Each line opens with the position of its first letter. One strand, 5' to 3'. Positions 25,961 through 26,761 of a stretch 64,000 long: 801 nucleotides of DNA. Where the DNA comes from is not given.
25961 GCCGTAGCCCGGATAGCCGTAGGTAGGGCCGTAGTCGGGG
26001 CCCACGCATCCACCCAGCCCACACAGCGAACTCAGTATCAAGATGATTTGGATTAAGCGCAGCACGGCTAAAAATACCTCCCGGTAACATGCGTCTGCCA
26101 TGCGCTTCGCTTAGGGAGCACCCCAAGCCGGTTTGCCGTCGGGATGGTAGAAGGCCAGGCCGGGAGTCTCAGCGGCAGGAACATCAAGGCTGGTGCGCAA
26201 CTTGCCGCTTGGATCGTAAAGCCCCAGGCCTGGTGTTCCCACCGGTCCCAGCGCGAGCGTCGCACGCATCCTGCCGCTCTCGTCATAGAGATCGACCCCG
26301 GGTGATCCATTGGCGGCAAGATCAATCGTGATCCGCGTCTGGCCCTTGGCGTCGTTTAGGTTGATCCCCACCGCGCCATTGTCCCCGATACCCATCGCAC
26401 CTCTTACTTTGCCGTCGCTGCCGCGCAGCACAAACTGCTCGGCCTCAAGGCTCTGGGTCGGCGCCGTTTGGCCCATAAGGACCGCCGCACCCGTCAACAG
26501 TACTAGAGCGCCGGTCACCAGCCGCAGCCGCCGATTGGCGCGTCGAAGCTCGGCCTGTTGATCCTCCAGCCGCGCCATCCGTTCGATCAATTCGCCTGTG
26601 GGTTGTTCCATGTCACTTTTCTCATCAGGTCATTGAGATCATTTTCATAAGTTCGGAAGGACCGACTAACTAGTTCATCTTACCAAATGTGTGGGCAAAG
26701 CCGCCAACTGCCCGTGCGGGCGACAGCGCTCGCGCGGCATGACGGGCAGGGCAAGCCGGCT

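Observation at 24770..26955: ~200-bp direct repeats (peroxidase 3' end + PPK2 5' end) bracket a 1.7-kb GlcG / His-rich lipoprotein / repeat-protein insert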

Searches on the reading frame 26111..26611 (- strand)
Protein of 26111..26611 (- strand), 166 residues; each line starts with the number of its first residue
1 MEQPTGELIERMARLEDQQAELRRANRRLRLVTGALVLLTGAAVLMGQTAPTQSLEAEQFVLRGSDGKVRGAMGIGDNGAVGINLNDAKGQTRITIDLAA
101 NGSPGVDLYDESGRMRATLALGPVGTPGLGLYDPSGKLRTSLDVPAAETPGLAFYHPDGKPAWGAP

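Call 7: search_protein_families(library=pfam, proteins=[window:26111-26611:-], max_evalue=0.01)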
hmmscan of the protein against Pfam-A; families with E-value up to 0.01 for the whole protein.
window:26111-26611:- (166 aa): 0 families

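Call 9: find_encoding_contigs(protein=window:26111-26611:-, flank=10000, max_places=10)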
Protein window:26111-26611:- (166 aa): 5 contigs read that carry it; 5 places shown.
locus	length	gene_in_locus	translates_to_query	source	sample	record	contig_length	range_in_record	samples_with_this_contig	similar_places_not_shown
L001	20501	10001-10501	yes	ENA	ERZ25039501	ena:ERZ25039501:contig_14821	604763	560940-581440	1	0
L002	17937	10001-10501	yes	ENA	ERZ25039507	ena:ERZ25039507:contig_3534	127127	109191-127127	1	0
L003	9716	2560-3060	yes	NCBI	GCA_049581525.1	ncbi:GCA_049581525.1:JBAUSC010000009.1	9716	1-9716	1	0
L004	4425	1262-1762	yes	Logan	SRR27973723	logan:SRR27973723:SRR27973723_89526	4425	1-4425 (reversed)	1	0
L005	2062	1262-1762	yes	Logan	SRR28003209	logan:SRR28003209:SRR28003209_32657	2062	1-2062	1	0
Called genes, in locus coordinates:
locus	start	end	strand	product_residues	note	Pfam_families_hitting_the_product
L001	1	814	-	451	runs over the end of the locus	PF07044:DUF1329, PF17131:TP_0789-like (weak)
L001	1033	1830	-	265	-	-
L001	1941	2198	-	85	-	-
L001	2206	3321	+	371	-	PF17941:PP_kinase_C_1, PF13091:PLDc_2 (faint), PF13090:PP_kinase_C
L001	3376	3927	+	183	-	PF00857:Isochorismatase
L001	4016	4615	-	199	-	PF07336:ABATE, PF11706:zf-CGNR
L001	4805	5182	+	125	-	PF00903:Glyoxalase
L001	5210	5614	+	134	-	PF07166:DUF1398 (faint)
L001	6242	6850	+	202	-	PF07690:MFS_1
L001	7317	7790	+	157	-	PF07396:Porin_O_P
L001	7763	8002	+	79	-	PF07396:Porin_O_P (weak)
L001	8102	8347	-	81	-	-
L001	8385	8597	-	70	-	-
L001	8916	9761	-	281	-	PF03976:PPK2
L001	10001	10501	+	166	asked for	-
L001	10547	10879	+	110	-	-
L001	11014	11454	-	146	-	PF03928:HbpS-like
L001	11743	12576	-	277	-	PF06537:DHOR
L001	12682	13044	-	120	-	-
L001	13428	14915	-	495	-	PF13442:Cytochrome_CBB3 (faint), PF00034:Cytochrom_C (faint), PF06537:DHOR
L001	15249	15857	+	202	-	-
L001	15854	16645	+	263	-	-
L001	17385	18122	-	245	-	-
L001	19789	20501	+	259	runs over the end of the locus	PF05013:FGase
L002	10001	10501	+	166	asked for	-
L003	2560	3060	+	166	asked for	-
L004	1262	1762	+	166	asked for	-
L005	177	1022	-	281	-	PF03976:PPK2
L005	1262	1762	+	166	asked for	-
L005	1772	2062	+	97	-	?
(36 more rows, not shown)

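Call 27: find_related_loci(query=window:26111-26611:-, collection=metagenome_contigs, flank=8000)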
Query window:26111-26611:- (166 aa) in metagenome_contigs; peptide patterns used: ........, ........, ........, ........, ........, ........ (x = any residue, [..] = any of these).
131 stretches matched a pattern; 28 encode a relative of the query (tblastn E <= 1e-3); 28 distinct loci.
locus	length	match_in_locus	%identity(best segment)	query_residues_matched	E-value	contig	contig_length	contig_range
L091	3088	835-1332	96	1-166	3e-105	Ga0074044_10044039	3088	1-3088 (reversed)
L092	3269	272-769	91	1-166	5e-100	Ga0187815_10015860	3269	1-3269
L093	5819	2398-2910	87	1-166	3e-88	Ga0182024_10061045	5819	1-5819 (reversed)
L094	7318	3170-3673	81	1-166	1e-87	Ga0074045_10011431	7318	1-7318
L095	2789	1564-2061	86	1-166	3e-87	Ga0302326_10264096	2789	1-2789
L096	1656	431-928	86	1-166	2e-90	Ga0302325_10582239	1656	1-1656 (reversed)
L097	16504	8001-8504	78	1-166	2e-85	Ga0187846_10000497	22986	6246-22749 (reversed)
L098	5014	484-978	87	1-166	4e-85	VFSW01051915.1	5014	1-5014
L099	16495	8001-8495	86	1-166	5e-84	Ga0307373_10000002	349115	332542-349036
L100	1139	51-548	77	1-166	1e-89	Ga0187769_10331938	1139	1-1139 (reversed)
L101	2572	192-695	74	2-166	2e-79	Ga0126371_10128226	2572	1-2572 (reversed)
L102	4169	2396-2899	74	2-166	7e-78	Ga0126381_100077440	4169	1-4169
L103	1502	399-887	75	7-166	5e-81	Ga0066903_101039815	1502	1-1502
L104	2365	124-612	74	7-166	6e-78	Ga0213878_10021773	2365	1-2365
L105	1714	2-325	94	59-166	7e-68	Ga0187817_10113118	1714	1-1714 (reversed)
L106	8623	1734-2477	39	2-160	4e-24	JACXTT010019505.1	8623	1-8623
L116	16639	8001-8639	32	7-160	1e-18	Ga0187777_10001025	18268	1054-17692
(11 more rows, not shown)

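Call 47: search_protein_families(library=pfam, proteins=[window:26111-26611:-, L106:1734-2564:+, L116:8001-8639:+], max_evalue=5)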
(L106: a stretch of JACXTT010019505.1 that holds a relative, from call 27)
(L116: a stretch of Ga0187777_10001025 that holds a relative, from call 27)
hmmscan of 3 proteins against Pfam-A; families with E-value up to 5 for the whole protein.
window:26111-26611:- (166 aa): 2 families
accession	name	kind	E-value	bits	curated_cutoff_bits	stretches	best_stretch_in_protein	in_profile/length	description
PF24014.1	DUF7328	-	0.027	15.2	27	1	7-32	30-55/60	Family of unknown function (DUF7328)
PF23623.1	GBD_IRG7_N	-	0.25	12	27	1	91-115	25-49/95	IRG7 N-terminal galactose binding domain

L106:1734-2564:+ (277 aa): 0 families

L116:8001-8639:+ (213 aa): 0 families

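Call 48: search_protein_families(library=ncbifam, proteins=[window:26111-26611:-], max_evalue=0.01)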
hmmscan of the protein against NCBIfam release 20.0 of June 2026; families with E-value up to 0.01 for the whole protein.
window:26111-26611:- (166 aa): 0 families
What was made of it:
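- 25721..26690 (-): HisRich-RepProt block. It holds a probable lipoprotein with a Tyr/Gly-rich core and His/Gly-rich tail (25733-26101), and a membrane-anchored beta-hairpin-repeat protein (26111-26611) with about 80 nt of its own upstream region. No Pfam or NCBIfam family (calls 7, 47, 48).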

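Call 67: find_homologous_proteins(query=window:26111-26611:-, max_evalue=0.00001)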
Query window:26111-26611:- (166 aa): 311 proteins with E <= 0.00001 among 1038 candidates; the best 120 are listed.
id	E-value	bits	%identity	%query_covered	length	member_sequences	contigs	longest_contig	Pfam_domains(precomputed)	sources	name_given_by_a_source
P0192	1.0e-81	291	80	100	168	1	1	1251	-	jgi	jgi:hypothetical protein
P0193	1.4e-80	287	81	100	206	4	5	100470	-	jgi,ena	jgi:hypothetical protein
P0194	2.3e-80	286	79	100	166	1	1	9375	-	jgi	jgi:hypothetical protein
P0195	3.5e-80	286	80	100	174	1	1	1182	-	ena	-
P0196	4.8e-80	285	80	100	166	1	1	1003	-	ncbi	-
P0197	2.4e-79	283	78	100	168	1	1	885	-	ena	-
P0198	1.9e-78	280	78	100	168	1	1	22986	-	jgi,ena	-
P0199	4.2e-77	276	77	100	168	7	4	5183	-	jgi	jgi:hypothetical protein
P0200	7.1e-77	275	75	100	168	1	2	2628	-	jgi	jgi:hypothetical protein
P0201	1.1e-76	274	76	100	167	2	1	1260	-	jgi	jgi:hypothetical protein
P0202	1.4e-75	271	76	100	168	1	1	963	-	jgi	jgi:hypothetical protein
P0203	3.6e-74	266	73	100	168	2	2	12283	-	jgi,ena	jgi:hypothetical protein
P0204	3.6e-74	266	73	100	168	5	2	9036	-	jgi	jgi:hypothetical protein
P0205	4.4e-74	266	72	100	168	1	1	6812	-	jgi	jgi:hypothetical protein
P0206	5.7e-74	266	76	100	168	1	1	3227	-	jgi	jgi:hypothetical protein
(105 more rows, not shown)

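Call 73: search_protein_families(library=pfam, proteins=[L097:5035-5952:-, L097:5959-6780:-, L097:6824-7879:-, L097:8906-9823:-, L097:9862-10845:-, L097:10842-12377:-, L094:1305-3050:+, L094:4030-5004:-, L094:5563-6426:-, L094:6117-7250:-], max_evalue=0.0001)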
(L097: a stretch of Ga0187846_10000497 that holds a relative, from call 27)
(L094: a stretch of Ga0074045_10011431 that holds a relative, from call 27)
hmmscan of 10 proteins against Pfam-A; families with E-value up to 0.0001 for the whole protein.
L097:5035-5952:- (305 aa): 2 families
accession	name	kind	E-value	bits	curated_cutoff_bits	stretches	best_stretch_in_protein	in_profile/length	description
PF13714.12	PEP_mutase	-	2.9e-44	151.9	31.5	1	20-255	3-236/240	Phosphoenolpyruvate phosphomutase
PF00463.27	ICL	-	1.8e-11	43.7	26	1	88-167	151-235/526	Isocitrate lyase family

L097:5959-6780:- (273 aa): 3 families
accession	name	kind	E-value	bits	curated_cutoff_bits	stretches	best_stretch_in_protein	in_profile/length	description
PF00561.26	Abhydrolase_1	-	3.3e-28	99.4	25.8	1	24-253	1-245/245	alpha/beta hydrolase fold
PF12697.13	Abhydrolase_6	-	2.5e-24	87.6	26.3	1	27-259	2-217/217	Alpha/beta hydrolase family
PF12146.15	Hydrolase_4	-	1.1e-15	58.1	27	1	25-117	6-104/239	Serine aminopeptidase, S33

L097:6824-7879:- (351 aa): 3 families
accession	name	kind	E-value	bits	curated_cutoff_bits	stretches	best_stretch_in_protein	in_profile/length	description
PF13561.12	adh_short_C2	-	2.3e-62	211.1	27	1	105-348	1-235/236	Enoyl-(Acyl carrier protein) reductase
PF00106.31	adh_short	-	1.5e-54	184.9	26.6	1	99-299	1-191/195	short chain dehydrogenase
PF08659.16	KR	-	2.6e-10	40.9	22.6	1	102-259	4-151/180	KR domain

L097:8906-9823:- (305 aa): 2 families
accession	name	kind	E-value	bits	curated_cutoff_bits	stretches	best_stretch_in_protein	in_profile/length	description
PF01791.15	DeoC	-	6.5e-35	121.2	23.8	1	40-287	2-229/229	DeoC/LacD family aldolase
PF01261.30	AP_endonuc_2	-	2.2e-05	24.7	31.1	1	125-226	2-105/249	Xylose isomerase-like TIM barrel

L097:9862-10845:- (327 aa): 1 family
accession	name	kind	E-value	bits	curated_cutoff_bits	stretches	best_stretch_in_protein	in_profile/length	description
PF02685.22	Glucokinase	-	9e-98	327.6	22.1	1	4-323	1-313/314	Glucokinase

L097:10842-12377:- (511 aa): 2 families
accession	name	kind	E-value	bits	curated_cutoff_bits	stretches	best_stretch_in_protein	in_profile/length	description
PF02781.21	G6PD_C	-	1.1e-115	386.1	27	1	215-509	1-296/296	Glucose-6-phosphate dehydrogenase, C-terminal domain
PF00479.28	G6PD_N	-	1.6e-56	192.3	22.1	1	28-213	1-183/183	Glucose-6-phosphate dehydrogenase, NAD binding domain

L094:1305-3050:+ (581 aa): 1 family
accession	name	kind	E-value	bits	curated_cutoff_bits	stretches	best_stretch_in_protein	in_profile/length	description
PF02538.19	Hydantoinase_B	-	2.9e-150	501.6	26.8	1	12-530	1-519/519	Hydantoinase B/oxoprolinase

L094:4030-5004:- (324 aa): 0 families

L094:5563-6426:- (287 aa): 0 families

L094:6117-7250:- (377 aa): 1 family
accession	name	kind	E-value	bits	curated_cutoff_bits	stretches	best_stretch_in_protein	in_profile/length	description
PF00248.27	Aldo_ket_red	-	1.5e-51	175.7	24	1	130-368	22-288/291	Aldo/keto reductase family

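Call 77: predict_structure(alignment_id=A7)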
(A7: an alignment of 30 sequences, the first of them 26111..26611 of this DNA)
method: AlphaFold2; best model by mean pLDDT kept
length: 166 residues; sequences in the alignment: 30
mean_pLDDT: 77.8   pTM: 0.51
mean pLDDT of the five models: 77.8, 74.8, 73.8, 73.2, 69.3
residues with pLDDT >= 90: 31; 70-90: 90; 50-70: 37; < 50: 8
segments of 3 or more residues with pLDDT < 50: 146-150
pLDDT, mean of each block of 10 residues (from residue 1): 70 86 87 90 71 64 89 79 90 87 87 89 75 81 52 61 53
secondary structure, 60 per line:
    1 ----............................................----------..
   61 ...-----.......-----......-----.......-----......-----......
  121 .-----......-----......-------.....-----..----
elements in order: H5-48 E59-63 E69-75 E81-86 E92-98 E104-109 E115-121 E127-132 E138-143 E151-155

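Call 80: fold_search(model_id=the predicted structure, library=pdb)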
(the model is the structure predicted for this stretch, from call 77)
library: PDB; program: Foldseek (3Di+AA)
matches with E <= 10: 723; with E <= 0.001: 16
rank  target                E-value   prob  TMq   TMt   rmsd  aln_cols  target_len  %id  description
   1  3cka_A                2.6e-05  1.00  0.53  0.29   3.1       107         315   15  The crystal structure of OspA mutant (released 2009-03-17)
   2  5ys7                  2.7e-05  1.00  0.54  0.30   3.7       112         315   18  Crystal structure of an OspA mutant (released 2018-11-14)
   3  5z1o_A                5.4e-05  1.00  0.52  0.28   2.7        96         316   17  Crystal structure of an OspA mutant (released 2019-01-02)
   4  2fkj_A                5.4e-05  1.00  0.52  0.25   3.2       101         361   11  The crystal structure of engineered OspA (released 2006-11-21)
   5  6kk9_C                6.3e-05  1.00  0.54  0.48   4.0       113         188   13  A Crystal structure of OspA mutant (released 2020-07-29)
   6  6kk9_B                6.7e-05  1.00  0.51  0.45   4.4       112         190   14  A Crystal structure of OspA mutant (released 2020-07-29)
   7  3eex_A                9.2e-05  1.00  0.51  0.28   3.0        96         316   19  The crystal structure of OspA mutant (released 2009-09-08)
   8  3cka_B                9.2e-05  1.00  0.53  0.29   3.1       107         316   15  The crystal structure of OspA mutant (released 2009-03-17)
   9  3ec5                  9.2e-05  1.00  0.46  0.26   4.7       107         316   15  The crystal structure of Thioflavin-T (ThT) binding OspA mutant (released 2009-02-03)
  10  8xwg                  9.7e-05  1.00  0.48  0.27   4.7       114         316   15  OspA variants for thioflavin-T binding (released 2024-11-27)
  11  2oy7                  1.2e-04  1.00  0.49  0.27   3.4        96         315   10  The crystal structure of OspA mutant (released 2008-03-04)
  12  6kk9_O                1.3e-04  1.00  0.53  0.48   4.0       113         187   14  A Crystal structure of OspA mutant (released 2020-07-29)
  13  6kk9_D                1.8e-04  1.00  0.53  0.47   4.0       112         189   13  A Crystal structure of OspA mutant (released 2020-07-29)
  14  2hkd                  3.1e-04  1.00  0.46  0.26   4.2       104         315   12  The crystal structure of engineered OSPA (released 2006-11-21)
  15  2oy8                  3.5e-04  1.00  0.50  0.28   4.2       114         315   13  The crystal structure of OspA mutant (released 2008-03-04)
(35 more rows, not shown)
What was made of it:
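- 25721..26690 (-): AlphaFold model pLDDT 78; OspA-like single-layer sheet by Foldseek, E 3e-5 (calls 77, 80).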
